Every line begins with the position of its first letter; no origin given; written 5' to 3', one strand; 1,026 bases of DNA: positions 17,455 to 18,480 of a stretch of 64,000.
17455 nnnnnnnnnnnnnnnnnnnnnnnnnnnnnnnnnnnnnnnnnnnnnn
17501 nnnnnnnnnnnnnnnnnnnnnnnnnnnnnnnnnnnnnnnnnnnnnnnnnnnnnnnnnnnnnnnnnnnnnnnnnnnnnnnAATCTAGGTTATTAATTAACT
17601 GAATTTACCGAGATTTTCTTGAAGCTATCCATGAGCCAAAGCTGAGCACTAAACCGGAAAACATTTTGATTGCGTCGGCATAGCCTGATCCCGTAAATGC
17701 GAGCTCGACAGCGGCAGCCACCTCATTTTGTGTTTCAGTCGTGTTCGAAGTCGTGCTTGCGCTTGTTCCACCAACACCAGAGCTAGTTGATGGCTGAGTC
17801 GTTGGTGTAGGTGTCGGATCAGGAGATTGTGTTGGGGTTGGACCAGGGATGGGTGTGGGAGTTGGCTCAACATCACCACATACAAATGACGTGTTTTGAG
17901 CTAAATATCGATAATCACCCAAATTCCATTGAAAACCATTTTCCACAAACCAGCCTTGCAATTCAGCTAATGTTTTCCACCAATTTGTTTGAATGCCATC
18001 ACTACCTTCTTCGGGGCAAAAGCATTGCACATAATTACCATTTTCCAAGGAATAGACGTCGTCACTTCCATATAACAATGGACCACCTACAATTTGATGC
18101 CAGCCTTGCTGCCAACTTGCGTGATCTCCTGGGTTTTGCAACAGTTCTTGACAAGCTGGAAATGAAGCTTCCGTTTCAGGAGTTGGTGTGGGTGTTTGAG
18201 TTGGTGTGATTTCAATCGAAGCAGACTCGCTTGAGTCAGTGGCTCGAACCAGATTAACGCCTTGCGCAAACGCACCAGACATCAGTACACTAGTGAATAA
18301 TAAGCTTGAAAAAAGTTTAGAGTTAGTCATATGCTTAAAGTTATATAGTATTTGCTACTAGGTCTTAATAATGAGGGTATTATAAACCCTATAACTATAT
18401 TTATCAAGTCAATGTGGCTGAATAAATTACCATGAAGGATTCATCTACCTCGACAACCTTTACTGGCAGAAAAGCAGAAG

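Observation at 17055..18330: Substrate-then-sortase operon with a class E-type LAXTG signal and Pro/Thr linkers: a candidate O-glycosylated, wall-anchored adhesin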

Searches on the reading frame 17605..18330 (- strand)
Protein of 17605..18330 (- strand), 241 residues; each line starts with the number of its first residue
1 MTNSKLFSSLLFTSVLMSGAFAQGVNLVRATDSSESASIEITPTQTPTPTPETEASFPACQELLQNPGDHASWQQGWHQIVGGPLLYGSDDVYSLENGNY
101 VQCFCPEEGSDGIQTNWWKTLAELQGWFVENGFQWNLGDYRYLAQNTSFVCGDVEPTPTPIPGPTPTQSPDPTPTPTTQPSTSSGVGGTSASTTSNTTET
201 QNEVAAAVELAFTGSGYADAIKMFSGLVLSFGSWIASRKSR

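Call 3: search_protein_families(library=pfam, proteins=[window:17605-18330:-], max_evalue=0.01)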
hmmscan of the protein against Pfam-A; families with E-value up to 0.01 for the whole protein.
window:17605-18330:- (241 aa): 0 families

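Call 4: search_protein_families(library=ncbifam, proteins=[window:17605-18330:-], max_evalue=0.01)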
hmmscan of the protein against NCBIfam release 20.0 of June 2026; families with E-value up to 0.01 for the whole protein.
window:17605-18330:- (241 aa): 4 families
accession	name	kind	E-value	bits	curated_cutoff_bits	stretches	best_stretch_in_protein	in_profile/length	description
NF033186.1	internalin_K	exception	0.00059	18.4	1100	1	156-183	514-547/604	class 1 internalin InlK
NF007285.1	PRK09752.1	equivalog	0.0013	16.5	1459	1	147-189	919-961/1250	AIDA-I family autotransporter adhesin YfaL/EhaC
NF037973.1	metallo_SslE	exception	0.0034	14.8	3000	1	154-181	48-77/1519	lipoprotein metalloprotease SslE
NF033845.1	MSCRAMM_ClfB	exception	0.0041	15.1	999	1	154-196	552-594/871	MSCRAMM family adhesin clumping factor ClfB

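Call 8: find_homologous_proteins(query=window:17605-18330:-, max_evalue=0.001)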
Query window:17605-18330:- (241 aa): 51 proteins with E <= 0.001 among 8000 candidates.
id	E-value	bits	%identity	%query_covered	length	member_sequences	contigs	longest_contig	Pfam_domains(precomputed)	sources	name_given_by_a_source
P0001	6.3e-159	545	100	100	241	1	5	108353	-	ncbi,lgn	-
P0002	1.2e-129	449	78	100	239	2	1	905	-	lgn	-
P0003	4.3e-111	388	70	100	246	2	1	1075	-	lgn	-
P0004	1.4e-109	383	67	100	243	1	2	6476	-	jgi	jgi:hypothetical protein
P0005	3.3e-97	343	63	100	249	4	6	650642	-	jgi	jgi:hypothetical protein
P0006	3.0e-94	333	58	93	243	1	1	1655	-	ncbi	-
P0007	1.2e-91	324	60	100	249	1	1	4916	-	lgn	-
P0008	5.0e-91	322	64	93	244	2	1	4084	-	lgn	-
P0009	7.5e-46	175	56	56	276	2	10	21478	-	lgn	-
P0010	7.9e-46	174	57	55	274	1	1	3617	-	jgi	jgi:hypothetical protein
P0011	1.8e-44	170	62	45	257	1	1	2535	-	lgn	-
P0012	2.0e-43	167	60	46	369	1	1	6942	-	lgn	-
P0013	2.3e-43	166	61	45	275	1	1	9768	-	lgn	-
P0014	2.9e-43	166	40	80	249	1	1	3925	-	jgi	-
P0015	1.0e-42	164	52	68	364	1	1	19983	-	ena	-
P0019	1.2e-38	151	42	79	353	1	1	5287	-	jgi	jgi:hypothetical protein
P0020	1.9e-38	150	63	44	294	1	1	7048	-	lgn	-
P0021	2.5e-38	150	50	40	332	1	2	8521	PF00801.27,PF18911.7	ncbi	-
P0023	9.8e-38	148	57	44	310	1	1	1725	-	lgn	-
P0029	7.6e-33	132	53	54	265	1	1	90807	-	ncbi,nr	ncbi:MAG: fibronectin type III domain-containing protein [Candidatus Curtissbacteria bacterium]|nr:f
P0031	1.1e-32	131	39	89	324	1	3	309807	PF00801.27,PF18911.7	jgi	jgi:hypothetical protein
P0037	3.3e-28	117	42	82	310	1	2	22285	PF00801.27,PF18911.7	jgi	jgi:hypothetical protein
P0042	4.4e-26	110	45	40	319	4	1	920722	PF00801.27,PF18911.7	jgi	jgi:hypothetical protein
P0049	2.3e-11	62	40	31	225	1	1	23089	-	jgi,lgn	-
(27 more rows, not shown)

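Call 11: find_encoding_contigs(protein=P0001, flank=6000, max_places=4)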
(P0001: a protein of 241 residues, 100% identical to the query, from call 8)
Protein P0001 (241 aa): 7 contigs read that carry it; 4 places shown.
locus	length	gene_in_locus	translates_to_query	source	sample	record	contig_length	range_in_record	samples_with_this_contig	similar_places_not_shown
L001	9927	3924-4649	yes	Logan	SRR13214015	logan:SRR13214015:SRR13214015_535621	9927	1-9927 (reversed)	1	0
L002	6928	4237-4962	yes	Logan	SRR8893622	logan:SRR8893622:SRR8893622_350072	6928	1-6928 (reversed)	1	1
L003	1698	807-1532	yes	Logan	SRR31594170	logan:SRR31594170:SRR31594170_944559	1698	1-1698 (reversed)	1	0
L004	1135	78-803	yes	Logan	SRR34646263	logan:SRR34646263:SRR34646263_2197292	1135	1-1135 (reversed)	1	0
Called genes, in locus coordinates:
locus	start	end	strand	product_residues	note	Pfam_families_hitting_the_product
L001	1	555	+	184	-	?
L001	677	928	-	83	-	-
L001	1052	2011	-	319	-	PF01636:APH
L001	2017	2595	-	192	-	PF00583:Acetyltransf_1, PF13508:Acetyltransf_7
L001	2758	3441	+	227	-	PF01988:VIT1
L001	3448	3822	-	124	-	PF02021:UPF0102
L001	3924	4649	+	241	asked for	-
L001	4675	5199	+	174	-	PF04203:Sortase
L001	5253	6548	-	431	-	PF13620:CarboxypepD_reg, PF13715:CarbopepD_reg_2 (weak)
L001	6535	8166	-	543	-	PF13231:PMT_2 (weak)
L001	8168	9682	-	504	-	-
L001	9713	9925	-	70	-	?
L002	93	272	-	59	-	-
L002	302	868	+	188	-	PF06821:Ser_hydrolase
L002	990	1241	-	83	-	-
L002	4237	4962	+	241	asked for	-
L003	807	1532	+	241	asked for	-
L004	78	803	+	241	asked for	-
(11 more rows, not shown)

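Call 12: find_encoding_contigs(protein=P0005, flank=8000, max_places=3)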
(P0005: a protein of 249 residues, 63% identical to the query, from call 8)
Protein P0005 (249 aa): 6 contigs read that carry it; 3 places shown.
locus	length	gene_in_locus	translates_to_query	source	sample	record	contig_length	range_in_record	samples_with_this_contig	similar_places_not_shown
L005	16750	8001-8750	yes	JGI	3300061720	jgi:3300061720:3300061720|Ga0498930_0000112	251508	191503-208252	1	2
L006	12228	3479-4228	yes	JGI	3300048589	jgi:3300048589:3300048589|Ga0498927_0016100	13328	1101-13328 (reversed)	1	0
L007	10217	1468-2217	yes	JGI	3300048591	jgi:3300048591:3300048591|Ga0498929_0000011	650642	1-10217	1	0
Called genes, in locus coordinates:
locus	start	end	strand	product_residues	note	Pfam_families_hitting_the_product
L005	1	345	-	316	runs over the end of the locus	PF00535:Glycos_transf_2, PF10111:Glyco_tranf_2_2, PF13641:Glyco_tranf_2_3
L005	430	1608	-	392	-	PF01943:Polysacc_synt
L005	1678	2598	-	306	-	PF00535:Glycos_transf_2, PF10111:Glyco_tranf_2_2 (weak), PF13641:Glyco_tranf_2_3, PF13632:Glyco_trans_2_3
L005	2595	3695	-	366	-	PF13439:Glyco_transf_4, PF20706:GT4-conflict, PF00534:Glycos_transf_1, PF13692:Glyco_trans_1_4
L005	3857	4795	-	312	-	PF01636:APH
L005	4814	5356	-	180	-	PF00583:Acetyltransf_1, PF13673:Acetyltransf_10 (weak), PF13508:Acetyltransf_7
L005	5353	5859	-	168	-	-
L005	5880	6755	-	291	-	PF08538:DUF1749, PF12146:Hydrolase_4, PF00561:Abhydrolase_1 (faint), PF12697:Abhydrolase_6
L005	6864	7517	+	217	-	PF01988:VIT1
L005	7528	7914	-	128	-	PF02021:UPF0102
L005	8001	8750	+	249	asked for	-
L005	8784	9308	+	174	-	PF04203:Sortase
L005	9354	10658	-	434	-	PF13620:CarboxypepD_reg, PF13715:CarbopepD_reg_2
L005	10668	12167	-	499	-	-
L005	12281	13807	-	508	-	-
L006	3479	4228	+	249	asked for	-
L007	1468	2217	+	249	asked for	-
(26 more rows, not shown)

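Call 13: find_encoding_contigs(protein=P0009, flank=5000, max_places=1)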
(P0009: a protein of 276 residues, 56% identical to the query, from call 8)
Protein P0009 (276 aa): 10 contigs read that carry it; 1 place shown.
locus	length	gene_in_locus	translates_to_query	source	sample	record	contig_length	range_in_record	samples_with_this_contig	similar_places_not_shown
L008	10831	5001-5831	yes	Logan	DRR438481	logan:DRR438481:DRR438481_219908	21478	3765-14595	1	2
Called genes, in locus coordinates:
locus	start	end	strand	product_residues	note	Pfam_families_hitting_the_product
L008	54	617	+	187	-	PF01864:CarS-like, PF01148:CTP_transf_1 (weak)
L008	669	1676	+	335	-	PF13579:Glyco_trans_4_4 (weak), PF13439:Glyco_transf_4, PF13692:Glyco_trans_1_4, PF13524:Glyco_trans_1_2 (weak), PF00534:Glycos_transf_1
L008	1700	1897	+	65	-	PF03966:Trm112p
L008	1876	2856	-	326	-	PF01073:3Beta_HSD, PF01370:Epimerase, PF04321:RmlD_sub_bind, PF07993:NAD_binding_4 (weak), PF16363:GDP_Man_Dehyd, PF02719:Polysacc_synt_2 (weak)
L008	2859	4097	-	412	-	PF01943:Polysacc_synt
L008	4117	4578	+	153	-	PF03652:RuvX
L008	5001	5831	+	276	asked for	-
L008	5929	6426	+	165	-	PF04203:Sortase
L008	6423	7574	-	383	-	-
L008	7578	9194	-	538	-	PF13231:PMT_2 (weak)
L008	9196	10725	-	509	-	-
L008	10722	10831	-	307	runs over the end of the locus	PF00535:Glycos_transf_2, PF13506:Glyco_transf_21, PF13641:Glyco_tranf_2_3, PF13632:Glyco_trans_2_3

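Call 14: find_encoding_contigs(protein=P0029, flank=5000, max_places=1)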
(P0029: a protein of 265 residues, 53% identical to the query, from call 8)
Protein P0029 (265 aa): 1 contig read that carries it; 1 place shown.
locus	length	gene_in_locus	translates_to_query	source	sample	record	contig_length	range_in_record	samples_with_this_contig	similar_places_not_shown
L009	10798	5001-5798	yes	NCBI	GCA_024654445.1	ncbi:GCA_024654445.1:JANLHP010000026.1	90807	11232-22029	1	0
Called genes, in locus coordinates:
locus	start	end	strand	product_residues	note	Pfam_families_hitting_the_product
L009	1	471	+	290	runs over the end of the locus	PF18075:FtsX_ECD, PF02687:FtsX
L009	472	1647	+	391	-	PF24568:CC_PcsB, PF01551:Peptidase_M23 (faint)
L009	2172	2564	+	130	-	PF04892:VanZ-LLP1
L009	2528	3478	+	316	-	PF02367:TsaE, PF01300:Sua5_yciO_yrdC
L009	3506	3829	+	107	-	PF00814:TsaD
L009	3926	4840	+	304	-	PF00106:adh_short (faint), PF01073:3Beta_HSD, PF01370:Epimerase, PF02719:Polysacc_synt_2, PF04321:RmlD_sub_bind, PF05368:NmrA, PF13460:NAD_binding_10, PF16363:GDP_Man_Dehyd, +1 more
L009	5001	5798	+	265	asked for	-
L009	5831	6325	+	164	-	PF04203:Sortase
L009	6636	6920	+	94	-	-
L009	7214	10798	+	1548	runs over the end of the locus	PF00535:Glycos_transf_2, PF13641:Glyco_tranf_2_3, PF00535:Glycos_transf_2, PF13641:Glyco_tranf_2_3, PF13632:Glyco_trans_2_3, PF13439:Glyco_transf_4, PF13579:Glyco_trans_4_4, PF20706:GT4-conflict, +4 more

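Call 15: find_encoding_contigs(protein=P0031, flank=5000, max_places=1)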
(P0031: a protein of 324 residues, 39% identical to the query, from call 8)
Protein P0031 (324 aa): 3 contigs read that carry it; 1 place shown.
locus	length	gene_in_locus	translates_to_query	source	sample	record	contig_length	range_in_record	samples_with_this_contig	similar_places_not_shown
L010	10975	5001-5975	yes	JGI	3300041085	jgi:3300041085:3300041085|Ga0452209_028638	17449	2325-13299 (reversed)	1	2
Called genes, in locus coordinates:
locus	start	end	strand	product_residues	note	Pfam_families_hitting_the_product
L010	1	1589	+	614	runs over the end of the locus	-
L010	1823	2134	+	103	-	-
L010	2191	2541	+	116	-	PF11969:DcpS_C, PF01230:HIT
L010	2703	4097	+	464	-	PF18073:Zn_ribbon_LapB, PF13481:AAA_25, PF03796:DnaB_C, PF06745:ATPase, PF13541:ChlI (weak)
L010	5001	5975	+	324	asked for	PF00801:PKD, PF18911:PKD_4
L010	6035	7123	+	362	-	PF07691:PA14, PF00801:PKD (weak)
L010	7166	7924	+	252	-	PF04203:Sortase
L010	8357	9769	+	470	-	PF07497:Rho_RNA_bind, PF00006:ATP-synt_ab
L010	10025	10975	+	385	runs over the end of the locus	PF01476:LysM, PF23446:LysM1_NFP_LYK (faint), PF23473:LysM3_LYK4_5 (weak), PF01476:LysM (weak), PF01551:Peptidase_M23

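Call 16: find_encoding_contigs(protein=P0042, flank=5000, max_places=1)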
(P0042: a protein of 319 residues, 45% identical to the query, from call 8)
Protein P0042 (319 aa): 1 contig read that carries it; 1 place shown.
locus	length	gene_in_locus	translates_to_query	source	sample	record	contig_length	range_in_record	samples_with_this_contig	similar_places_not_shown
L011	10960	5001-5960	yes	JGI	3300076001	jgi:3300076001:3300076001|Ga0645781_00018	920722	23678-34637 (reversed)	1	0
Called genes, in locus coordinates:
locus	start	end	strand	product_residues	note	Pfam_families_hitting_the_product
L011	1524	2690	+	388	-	PF00575:S1 (weak), PF23459:S1_RRP5 (faint), PF00575:S1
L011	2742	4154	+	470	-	PF18073:Zn_ribbon_LapB (weak), PF13481:AAA_25, PF03796:DnaB_C, PF06745:ATPase (weak), PF08423:Rad51 (faint), PF13191:AAA_16 (faint), PF23442:DUF7125 (faint), PF13541:ChlI (weak)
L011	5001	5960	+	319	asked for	PF00801:PKD, PF18911:PKD_4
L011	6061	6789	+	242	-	PF04203:Sortase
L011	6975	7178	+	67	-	-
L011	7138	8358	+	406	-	PF07497:Rho_RNA_bind, PF00006:ATP-synt_ab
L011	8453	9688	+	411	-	PF23473:LysM3_LYK4_5 (weak), PF01476:LysM, PF01551:Peptidase_M23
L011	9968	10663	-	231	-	PF12728:HTH_17, PF13411:MerR_1, PF00376:MerR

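Call 19: search_solved_structures(query=window:17605-18330:-, max_evalue=1)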
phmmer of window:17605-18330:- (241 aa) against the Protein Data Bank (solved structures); distinct sequences matched with E-value up to 1: 3.
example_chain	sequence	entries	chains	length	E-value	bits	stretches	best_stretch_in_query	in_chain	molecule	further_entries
7xb6_A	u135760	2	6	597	0.57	12.7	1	2-54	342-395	Carbamoyltransferase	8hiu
4l3a_A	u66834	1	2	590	0.58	12.7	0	155-182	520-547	Internalin K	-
8x8h_A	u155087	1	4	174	0.81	12.2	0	155-175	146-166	Pectate disaccharide-lyase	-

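Call 40: find_encoding_contigs(protein=P0049, flank=4000, max_places=1)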
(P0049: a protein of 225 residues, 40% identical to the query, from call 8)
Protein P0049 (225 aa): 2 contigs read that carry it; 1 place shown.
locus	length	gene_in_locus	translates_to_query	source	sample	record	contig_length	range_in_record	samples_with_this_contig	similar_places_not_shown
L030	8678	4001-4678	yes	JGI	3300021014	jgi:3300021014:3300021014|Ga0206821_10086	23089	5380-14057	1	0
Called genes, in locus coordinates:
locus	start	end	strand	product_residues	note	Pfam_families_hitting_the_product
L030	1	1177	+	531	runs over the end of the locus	-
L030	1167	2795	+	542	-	-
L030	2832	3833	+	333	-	-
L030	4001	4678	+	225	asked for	-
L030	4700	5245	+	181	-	PF04203:Sortase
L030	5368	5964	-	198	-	-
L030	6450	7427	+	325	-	PF00768:Peptidase_S11, PF13354:Beta-lactamase2 (weak)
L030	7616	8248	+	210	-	PF09335:VTT_dom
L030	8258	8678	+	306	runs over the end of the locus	PF01522:Polysacc_deac_1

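Call 41: find_encoding_contigs(protein=P0015, flank=4000, max_places=1)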
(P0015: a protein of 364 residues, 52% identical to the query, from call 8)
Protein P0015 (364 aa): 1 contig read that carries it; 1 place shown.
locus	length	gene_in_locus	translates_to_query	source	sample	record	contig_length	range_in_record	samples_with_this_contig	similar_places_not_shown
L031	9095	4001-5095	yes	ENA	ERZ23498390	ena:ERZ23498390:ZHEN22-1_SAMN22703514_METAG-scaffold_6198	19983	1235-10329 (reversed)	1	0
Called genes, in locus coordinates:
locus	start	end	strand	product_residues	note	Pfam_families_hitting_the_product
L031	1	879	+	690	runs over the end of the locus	PF09826:Beta_propel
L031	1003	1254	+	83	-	PF03477:ATP-cone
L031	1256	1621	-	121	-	PF00072:Response_reg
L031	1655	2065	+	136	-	PF06262:Zincin_1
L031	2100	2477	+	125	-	-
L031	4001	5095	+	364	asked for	-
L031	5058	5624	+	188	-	PF04203:Sortase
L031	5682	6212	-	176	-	-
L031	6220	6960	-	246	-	PF18915:DUF5667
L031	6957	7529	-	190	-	PF04542:Sigma70_r2, PF08281:Sigma70_r4_2, PF04545:Sigma70_r4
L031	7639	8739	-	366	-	PF00353:HemolysinCabind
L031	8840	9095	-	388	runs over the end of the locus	-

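Call 42: find_encoding_contigs(protein=P0037, flank=4000, max_places=1)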
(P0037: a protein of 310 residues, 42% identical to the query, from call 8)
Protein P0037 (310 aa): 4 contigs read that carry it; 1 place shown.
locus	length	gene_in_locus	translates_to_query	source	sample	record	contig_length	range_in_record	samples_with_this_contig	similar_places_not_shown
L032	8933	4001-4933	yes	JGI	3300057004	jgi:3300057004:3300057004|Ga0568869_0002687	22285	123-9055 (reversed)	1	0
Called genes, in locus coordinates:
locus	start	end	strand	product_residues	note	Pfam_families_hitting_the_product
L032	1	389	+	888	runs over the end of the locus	-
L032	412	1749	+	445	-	-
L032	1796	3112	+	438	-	PF18073:Zn_ribbon_LapB, PF13481:AAA_25, PF03796:DnaB_C (weak), PF06745:ATPase, PF23442:DUF7125 (weak), PF00004:AAA (weak)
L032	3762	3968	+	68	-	-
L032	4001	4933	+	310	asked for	PF00801:PKD, PF18911:PKD_4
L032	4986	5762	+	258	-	PF04203:Sortase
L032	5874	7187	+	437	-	PF07497:Rho_RNA_bind, PF00006:ATP-synt_ab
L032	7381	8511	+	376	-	PF23473:LysM3_LYK4_5 (weak), PF01476:LysM, PF01551:Peptidase_M23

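Call 43: find_encoding_contigs(protein=P0020, flank=4000, max_places=1)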
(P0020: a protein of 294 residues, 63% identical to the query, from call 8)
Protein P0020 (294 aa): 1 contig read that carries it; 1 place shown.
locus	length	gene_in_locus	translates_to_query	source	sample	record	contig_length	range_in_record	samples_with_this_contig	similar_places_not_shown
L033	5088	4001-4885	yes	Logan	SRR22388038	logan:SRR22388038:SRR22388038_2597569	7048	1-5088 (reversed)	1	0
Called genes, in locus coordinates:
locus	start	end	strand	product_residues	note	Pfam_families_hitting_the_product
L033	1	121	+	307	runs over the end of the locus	PF01073:3Beta_HSD, PF01370:Epimerase, PF02719:Polysacc_synt_2, PF04321:RmlD_sub_bind, PF05368:NmrA, PF13460:NAD_binding_10, PF16363:GDP_Man_Dehyd, PF07993:NAD_binding_4, +1 more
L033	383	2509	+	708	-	PF01551:Peptidase_M23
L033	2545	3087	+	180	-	PF18933:PsbP_2 (weak)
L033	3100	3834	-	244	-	-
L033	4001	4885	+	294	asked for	-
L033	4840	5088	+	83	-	?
